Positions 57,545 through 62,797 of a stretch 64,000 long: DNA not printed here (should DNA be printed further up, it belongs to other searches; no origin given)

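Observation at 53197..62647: Convergent Cu/haem periplasmic redox cluster: candidate uncharacterised extracytoplasmic oxidation system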

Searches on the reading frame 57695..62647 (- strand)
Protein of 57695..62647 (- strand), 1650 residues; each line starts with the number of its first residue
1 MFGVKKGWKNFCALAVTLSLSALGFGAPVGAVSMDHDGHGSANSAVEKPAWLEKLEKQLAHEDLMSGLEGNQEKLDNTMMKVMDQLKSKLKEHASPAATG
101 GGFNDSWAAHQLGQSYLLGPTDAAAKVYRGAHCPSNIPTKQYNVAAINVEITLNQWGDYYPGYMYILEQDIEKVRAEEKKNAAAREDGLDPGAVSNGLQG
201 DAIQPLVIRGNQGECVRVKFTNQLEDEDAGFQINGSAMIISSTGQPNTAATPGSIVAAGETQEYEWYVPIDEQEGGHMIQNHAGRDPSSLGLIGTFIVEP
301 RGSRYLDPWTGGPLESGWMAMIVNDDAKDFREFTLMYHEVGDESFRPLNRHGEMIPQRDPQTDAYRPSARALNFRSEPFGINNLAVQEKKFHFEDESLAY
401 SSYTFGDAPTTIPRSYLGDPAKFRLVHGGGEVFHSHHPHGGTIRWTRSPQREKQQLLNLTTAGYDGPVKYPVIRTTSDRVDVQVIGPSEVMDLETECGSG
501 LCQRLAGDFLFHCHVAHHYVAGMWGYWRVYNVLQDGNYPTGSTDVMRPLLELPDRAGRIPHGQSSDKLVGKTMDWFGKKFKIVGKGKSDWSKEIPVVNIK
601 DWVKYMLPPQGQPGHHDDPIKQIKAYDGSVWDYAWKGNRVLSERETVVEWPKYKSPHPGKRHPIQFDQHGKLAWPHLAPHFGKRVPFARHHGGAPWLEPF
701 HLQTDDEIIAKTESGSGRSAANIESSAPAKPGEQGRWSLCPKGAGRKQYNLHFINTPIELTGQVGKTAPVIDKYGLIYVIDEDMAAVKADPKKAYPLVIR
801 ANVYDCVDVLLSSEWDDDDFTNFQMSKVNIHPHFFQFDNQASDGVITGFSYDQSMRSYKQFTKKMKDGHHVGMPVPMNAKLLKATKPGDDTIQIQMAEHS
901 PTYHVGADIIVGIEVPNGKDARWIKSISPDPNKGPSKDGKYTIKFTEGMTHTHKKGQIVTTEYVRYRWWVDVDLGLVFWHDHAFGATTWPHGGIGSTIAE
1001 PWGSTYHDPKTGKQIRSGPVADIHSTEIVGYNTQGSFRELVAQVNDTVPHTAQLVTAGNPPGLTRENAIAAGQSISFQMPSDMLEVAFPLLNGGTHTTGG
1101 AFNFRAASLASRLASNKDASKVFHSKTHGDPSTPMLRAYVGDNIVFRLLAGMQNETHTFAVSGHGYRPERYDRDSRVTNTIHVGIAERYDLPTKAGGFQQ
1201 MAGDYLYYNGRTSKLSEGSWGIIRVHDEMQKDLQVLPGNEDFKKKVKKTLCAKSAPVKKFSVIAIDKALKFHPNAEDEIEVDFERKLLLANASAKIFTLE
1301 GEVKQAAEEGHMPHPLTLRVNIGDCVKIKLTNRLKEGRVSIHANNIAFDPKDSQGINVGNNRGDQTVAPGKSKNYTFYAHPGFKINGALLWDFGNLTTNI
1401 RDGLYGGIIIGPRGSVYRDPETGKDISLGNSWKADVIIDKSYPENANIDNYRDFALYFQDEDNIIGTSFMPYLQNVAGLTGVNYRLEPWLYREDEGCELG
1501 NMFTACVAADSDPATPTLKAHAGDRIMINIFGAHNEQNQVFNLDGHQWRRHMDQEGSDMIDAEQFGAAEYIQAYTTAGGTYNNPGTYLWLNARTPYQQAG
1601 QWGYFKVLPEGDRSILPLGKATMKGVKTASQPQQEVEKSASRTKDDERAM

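Call 3: search_protein_families(library=pfam, proteins=[window:57695-62647:-], max_evalue=0.01)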
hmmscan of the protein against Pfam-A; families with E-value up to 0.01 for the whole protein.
window:57695-62647:- (1650 aa): 2 families
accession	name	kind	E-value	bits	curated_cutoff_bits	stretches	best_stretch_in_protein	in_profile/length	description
PF07732.21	Cu-oxidase_3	-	3.3e-13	50.2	21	1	1307-1413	19-117/119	Multicopper oxidase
PF00394.28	Cu-oxidase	-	0.00016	22.3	21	0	1132-1211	56-136/157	Multicopper oxidase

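Call 7: search_protein_families(library=ncbifam, proteins=[window:57695-62647:-], max_evalue=0.01)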
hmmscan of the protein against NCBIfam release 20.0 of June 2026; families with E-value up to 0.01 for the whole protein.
window:57695-62647:- (1650 aa): 3 families
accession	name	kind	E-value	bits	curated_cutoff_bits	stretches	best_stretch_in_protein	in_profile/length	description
NF041487.1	copper_ox_MnxG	equivalog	4.7e-35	120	3100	2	405-538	418-526/1894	manganese-oxidizing multicopper oxidase MnxG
TIGR01480.1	copper_res_A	subfamily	2.7e-07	29.5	478.95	1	1286-1414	49-164/593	copper resistance system multicopper oxidase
TIGR03388.1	ascorbase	equivalog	7.8e-06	24.8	614.8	0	200-301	27-122/542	L-ascorbate oxidase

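Call 8: find_homologous_proteins(query=window:57695-62647:-)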
Query window:57695-62647:- (1650 aa): 923 proteins with E <= 0.001 among 8000 candidates; the best 120 are listed.
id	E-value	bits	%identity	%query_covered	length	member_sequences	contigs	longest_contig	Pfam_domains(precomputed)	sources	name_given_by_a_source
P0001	0.0e+0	3461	87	100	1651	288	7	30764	PF07732.22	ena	-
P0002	0.0e+0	3410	85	100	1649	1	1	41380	PF07732.22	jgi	-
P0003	0.0e+0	3409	85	100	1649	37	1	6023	PF07732.22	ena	-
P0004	0.0e+0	3409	85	100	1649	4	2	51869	PF07732.22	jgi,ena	jgi:FtsP/CotA-like multicopper oxidase with cupredoxin domain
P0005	0.0e+0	3405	85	100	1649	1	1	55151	PF07732.22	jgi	jgi:manganese oxidase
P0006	0.0e+0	3405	85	100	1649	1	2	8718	PF07732.22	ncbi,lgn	-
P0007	0.0e+0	3403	85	100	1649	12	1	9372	PF07732.22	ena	-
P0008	0.0e+0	3395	85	100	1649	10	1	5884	PF07732.22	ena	-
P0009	0.0e+0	3377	84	100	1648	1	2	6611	PF07732.22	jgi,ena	-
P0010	0.0e+0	3376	85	98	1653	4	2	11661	PF07732.22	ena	-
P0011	0.0e+0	3375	84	100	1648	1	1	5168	PF07732.22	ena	-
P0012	0.0e+0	3356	84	100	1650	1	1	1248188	PF07732.22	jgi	jgi:FtsP/CotA-like multicopper oxidase with cupredoxin domain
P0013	0.0e+0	3348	84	100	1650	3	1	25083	PF07732.22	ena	-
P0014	0.0e+0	3331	83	100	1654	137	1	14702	PF07732.22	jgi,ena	-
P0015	0.0e+0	3295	85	96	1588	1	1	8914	PF07732.22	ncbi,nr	ncbi:MAG: multicopper oxidase domain-containing protein, partial [Nitrospinaceae bacterium]|nr:multi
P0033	0.0e+0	3147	80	99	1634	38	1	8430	PF07732.22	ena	-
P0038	0.0e+0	3100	78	100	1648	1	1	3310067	PF07732.22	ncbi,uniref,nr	ncbi:MAG: hypothetical protein G3M78_12395 [Candidatus Nitrohelix vancouverensis]|uniref:Plastocyani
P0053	0.0e+0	3019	78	97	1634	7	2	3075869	PF07732.22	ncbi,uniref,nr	ncbi:conserved exported hypothetical protein, putative Multicopper oxidase [Nitrospina gracilis 3/21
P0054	0.0e+0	3012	76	99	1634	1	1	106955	PF07732.22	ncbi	-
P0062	0.0e+0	2921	74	99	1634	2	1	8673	PF00394.29,PF07732.22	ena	-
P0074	0.0e+0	2269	59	100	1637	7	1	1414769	PF07731.21,PF07732.22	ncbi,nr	ncbi:MAG: multicopper oxidase domain-containing protein [Candidatus Manganitrophus sp. SA1]|nr:multi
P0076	0.0e+0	2262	60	99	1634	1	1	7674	PF07731.21,PF07732.22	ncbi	ncbi:MAG: multicopper oxidase domain-containing protein [Nitrospirota bacterium]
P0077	0.0e+0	2262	60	96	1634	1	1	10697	PF07731.21,PF07732.22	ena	-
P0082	0.0e+0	2250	59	99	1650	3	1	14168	PF07731.21,PF07732.22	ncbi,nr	ncbi:MAG: multicopper oxidase domain-containing protein [Nitrospirae bacterium]|nr:multicopper oxida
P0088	0.0e+0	2229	61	96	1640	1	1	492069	PF07731.21,PF07732.22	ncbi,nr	ncbi:MAG: multicopper oxidase domain-containing protein [Nitrospirae bacterium]|nr:multicopper oxida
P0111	0.0e+0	2130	57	100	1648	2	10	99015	PF07732.22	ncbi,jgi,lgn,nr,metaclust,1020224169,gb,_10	ncbi:MAG: multicopper oxidase domain-containing protein [Nitrospira sp.]|nr:hypothetical protein [Ca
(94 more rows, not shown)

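Call 11: find_encoding_contigs(protein=P0053, flank=10000, max_places=2)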
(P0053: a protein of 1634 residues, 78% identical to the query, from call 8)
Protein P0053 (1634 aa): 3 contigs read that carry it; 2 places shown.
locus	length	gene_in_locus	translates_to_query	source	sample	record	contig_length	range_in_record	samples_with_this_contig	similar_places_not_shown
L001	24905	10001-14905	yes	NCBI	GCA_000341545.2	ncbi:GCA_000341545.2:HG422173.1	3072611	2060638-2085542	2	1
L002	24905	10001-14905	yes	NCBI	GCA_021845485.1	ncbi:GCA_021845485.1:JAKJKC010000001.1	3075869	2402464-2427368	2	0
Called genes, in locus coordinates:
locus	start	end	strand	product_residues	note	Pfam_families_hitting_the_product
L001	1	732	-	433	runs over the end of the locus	PF01595:CNNM, PF00571:CBS (weak), PF03471:CorC_HlyC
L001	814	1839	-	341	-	PF00586:AIRS, PF02769:AIRS_C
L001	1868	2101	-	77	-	-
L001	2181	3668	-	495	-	PF02696:SelO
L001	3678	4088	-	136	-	PF00571:CBS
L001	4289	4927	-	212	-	PF07603:Lcl_C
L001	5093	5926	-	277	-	PF02146:SIR2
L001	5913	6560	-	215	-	PF01966:HD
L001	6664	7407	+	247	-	PF02361:CbiQ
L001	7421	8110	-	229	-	PF01507:PAPS_reduct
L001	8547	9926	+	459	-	PF00089:Trypsin, PF13365:Trypsin_2, PF00595:PDZ (weak), PF13180:PDZ_2, PF17820:PDZ_6 (weak), PF00595:PDZ, PF13180:PDZ_2, PF17820:PDZ_6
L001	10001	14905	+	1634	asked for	PF07732:Cu-oxidase_3 (faint)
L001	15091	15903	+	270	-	PF13620:CarboxypepD_reg, PF14686:fn3_3 (weak)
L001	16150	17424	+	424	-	PF02433:FixO (faint), PF00034:Cytochrom_C, PF13442:Cytochrome_CBB3, PF00034:Cytochrom_C (weak)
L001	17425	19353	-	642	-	PF00034:Cytochrom_C (weak), PF13442:Cytochrome_CBB3, PF00034:Cytochrom_C, PF13442:Cytochrome_CBB3, PF00034:Cytochrom_C, PF09459:EB_dh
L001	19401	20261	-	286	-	PF14686:fn3_3 (faint), PF13620:CarboxypepD_reg (faint)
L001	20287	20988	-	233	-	PF13620:CarboxypepD_reg (faint), PF14686:fn3_3 (weak)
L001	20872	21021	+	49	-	-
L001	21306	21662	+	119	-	PF00578:AhpC-TSA, PF08534:Redoxin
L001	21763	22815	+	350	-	-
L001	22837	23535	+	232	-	PF02463:SMC_N (faint), PF00005:ABC_tran, PF13304:AAA_21 (faint)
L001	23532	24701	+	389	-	PF12704:MacB_PCD (weak), PF02687:FtsX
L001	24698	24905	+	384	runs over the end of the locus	PF12704:MacB_PCD (weak), PF02687:FtsX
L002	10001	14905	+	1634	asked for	PF07732:Cu-oxidase_3 (faint)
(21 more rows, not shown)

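Call 12: find_encoding_contigs(protein=P0074, flank=10000, max_places=2)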
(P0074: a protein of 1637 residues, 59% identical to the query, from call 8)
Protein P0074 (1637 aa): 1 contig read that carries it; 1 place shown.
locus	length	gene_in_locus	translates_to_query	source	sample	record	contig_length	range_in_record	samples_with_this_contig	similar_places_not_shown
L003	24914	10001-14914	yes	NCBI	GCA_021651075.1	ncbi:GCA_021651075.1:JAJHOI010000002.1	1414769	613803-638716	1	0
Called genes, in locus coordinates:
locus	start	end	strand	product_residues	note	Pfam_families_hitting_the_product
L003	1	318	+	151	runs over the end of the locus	PF00072:Response_reg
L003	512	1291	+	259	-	-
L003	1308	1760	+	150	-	PF00582:Usp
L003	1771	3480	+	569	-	PF03109:ABC1, PF27536:UbiB_helical (weak)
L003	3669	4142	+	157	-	PF00582:Usp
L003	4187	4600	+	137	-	PF00571:CBS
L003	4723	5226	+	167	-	PF00355:Rieske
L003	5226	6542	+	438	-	PF00033:Cytochrome_B, PF13631:Cytochrom_B_N_2, PF00032:Cytochrom_B_C, PF13442:Cytochrome_CBB3, PF00034:Cytochrom_C, PF02433:FixO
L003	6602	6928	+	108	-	PF00034:Cytochrom_C, PF13442:Cytochrome_CBB3, PF02433:FixO (weak)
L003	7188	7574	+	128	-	PF00515:TPR_1 (faint), PF07719:TPR_2 (faint)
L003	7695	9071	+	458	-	PF08448:PAS_4, PF00158:Sigma54_activat, PF14532:Sigma54_activ_2, PF07724:AAA_2 (weak), PF07728:AAA_5 (weak), PF00004:AAA (weak), PF25601:AAA_lid_14, PF02954:HTH_8, +1 more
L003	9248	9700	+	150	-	PF09980:DUF2214 (weak), PF13664:DUF4149, PF05425:CopD (weak)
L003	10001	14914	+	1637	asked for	PF07731:Cu-oxidase_2 (faint), PF07732:Cu-oxidase_3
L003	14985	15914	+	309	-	PF14686:fn3_3 (weak), PF13620:CarboxypepD_reg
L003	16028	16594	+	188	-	PF01814:Hemerythrin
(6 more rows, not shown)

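Call 21: search_solved_structures(query=window:57695-62647:-, max_evalue=0.01)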
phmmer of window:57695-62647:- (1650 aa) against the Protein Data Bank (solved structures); distinct sequences matched with E-value up to 0.01: 4.
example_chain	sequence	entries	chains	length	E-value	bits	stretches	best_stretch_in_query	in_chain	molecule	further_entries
9bxa_A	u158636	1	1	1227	5.4e-94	319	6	140-439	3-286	MnxG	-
8aip_A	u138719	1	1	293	0.00033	21.4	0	1309-1420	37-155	Two-Domain Laccase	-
9ix9_A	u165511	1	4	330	0.00042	21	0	1309-1420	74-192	Two-Domain Laccase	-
3t9w_A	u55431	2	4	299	0.0087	16.7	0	407-541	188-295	small laccase, multi-copper oxidase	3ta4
